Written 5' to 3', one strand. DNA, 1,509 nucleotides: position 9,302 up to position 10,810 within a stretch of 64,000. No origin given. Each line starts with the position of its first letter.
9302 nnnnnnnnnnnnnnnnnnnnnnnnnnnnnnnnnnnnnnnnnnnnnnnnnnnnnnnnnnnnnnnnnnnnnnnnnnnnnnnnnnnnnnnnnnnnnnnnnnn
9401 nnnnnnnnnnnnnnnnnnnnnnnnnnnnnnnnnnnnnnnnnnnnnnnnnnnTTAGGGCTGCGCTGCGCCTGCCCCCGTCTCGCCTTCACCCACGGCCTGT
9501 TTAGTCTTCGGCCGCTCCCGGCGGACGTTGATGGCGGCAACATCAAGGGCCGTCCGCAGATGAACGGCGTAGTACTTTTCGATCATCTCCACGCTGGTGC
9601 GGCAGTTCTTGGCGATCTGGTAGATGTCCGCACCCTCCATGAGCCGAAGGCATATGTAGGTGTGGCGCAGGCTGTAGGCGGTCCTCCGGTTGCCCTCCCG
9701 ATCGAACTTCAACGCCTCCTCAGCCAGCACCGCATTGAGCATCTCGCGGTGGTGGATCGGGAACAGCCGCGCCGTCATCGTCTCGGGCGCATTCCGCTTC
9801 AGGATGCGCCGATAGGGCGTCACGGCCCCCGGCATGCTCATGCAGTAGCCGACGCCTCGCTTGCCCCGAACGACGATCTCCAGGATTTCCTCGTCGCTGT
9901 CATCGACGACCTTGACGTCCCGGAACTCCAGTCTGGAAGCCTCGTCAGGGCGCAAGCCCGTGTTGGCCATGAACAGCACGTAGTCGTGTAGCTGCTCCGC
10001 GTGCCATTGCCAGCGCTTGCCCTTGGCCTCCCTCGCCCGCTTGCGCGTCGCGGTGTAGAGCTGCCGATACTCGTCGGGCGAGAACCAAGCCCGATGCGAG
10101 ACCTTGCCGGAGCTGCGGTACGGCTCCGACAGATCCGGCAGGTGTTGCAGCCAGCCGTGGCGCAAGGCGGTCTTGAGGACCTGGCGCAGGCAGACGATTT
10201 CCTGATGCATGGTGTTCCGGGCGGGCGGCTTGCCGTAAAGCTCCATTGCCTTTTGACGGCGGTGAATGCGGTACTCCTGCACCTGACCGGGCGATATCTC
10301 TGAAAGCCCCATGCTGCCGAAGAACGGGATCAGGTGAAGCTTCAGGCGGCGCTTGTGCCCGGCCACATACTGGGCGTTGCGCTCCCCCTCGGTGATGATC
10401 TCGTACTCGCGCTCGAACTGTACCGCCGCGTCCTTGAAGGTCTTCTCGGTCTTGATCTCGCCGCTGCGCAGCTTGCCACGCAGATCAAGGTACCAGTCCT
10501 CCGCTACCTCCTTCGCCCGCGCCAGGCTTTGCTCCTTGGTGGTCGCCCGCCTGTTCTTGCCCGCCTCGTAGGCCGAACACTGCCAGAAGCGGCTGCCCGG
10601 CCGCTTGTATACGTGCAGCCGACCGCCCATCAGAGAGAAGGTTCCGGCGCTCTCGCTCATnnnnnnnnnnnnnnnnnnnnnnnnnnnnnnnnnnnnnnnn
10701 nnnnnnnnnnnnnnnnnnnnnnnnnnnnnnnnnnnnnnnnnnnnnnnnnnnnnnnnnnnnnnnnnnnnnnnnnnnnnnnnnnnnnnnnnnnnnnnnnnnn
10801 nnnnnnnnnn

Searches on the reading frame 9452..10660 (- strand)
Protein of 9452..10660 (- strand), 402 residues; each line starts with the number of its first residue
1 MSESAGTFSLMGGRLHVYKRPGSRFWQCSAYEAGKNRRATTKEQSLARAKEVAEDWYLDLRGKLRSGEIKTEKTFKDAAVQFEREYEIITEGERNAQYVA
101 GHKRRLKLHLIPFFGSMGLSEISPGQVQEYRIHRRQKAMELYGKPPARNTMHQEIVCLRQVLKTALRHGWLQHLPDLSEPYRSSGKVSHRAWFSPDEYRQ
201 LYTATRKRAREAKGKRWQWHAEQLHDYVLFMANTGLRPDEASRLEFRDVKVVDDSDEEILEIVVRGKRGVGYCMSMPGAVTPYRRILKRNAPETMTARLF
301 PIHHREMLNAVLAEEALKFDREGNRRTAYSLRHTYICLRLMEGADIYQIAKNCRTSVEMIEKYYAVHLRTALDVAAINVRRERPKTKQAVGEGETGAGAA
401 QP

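Call 3: search_protein_families(library=pfam, proteins=[window:9452-10660:-], max_evalue=0.1)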
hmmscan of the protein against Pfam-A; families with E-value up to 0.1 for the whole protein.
window:9452-10660:- (402 aa): 5 families
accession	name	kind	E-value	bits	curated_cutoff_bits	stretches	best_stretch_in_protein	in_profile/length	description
PF14659.12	Phage_int_SAM_3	-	2.1e-05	25.1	22.6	1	100-131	23-54/58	Phage integrase, N-terminal SAM-like domain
PF13102.12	Phage_int_SAM_5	-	0.00061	20.5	22.3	1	93-173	14-90/98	Phage integrase SAM-like domain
PF00589.27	Phage_integrase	-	0.00096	19.4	27.1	1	192-364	2-166/172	Phage integrase family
PF22022.2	Phage_int_M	-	0.064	13.9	27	0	91-129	13-51/96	Phage integrase central domain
PF11335.13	DUF3137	-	0.066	13.5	26.1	0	303-374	62-133/139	Protein of unknown function (DUF3137)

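Call 8: search_protein_families(library=ncbifam, proteins=[window:9452-10660:-], max_evalue=0.1)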
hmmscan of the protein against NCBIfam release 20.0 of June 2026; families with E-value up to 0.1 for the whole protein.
window:9452-10660:- (402 aa): 0 families
